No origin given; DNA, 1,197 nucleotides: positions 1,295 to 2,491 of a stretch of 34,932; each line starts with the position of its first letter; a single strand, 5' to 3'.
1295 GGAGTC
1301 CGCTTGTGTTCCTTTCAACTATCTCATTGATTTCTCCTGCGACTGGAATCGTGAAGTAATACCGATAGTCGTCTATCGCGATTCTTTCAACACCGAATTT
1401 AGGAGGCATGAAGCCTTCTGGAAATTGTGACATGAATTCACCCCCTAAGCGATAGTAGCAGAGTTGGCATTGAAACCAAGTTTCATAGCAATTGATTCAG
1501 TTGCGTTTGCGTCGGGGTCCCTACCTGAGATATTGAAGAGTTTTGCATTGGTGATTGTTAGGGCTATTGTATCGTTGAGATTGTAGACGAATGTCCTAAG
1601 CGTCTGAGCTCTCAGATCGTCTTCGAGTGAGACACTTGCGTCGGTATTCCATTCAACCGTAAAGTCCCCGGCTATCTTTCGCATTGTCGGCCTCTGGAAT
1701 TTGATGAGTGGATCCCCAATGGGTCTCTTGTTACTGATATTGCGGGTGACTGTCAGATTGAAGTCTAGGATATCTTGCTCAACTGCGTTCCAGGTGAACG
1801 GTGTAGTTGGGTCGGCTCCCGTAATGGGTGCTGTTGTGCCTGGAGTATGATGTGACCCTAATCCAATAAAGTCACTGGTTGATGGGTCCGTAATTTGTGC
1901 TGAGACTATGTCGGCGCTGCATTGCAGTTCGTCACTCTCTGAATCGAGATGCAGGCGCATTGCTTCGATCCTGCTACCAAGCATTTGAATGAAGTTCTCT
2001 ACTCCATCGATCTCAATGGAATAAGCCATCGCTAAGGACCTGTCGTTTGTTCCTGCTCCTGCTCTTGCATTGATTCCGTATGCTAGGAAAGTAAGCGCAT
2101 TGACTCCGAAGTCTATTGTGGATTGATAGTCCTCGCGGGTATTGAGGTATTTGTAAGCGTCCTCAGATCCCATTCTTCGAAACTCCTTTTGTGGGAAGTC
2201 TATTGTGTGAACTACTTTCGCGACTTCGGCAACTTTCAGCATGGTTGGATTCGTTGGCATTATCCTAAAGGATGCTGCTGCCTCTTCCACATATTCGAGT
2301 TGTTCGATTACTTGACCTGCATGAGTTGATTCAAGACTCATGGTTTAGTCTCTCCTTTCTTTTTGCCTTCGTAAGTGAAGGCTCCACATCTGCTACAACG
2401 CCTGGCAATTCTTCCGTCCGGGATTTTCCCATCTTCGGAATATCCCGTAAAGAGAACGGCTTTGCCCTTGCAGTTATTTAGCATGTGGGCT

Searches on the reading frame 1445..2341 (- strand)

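Call 20: search_protein_families(library=phrogs, proteins=[window:1445-2341:-], max_evalue=0.01)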
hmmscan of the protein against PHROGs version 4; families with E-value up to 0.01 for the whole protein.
window:1445-2341:- (298 aa): 0 families

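Call 21: search_protein_families(library=pfam, proteins=[window:1445-2341:-], max_evalue=0.01)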
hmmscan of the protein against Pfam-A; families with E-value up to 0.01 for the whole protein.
window:1445-2341:- (298 aa): 1 family
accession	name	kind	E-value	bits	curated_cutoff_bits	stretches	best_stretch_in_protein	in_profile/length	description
PF18906.5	Phage_tube_2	-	7.4e-07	29.5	27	1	100-267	85-248/266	Phage tail tube protein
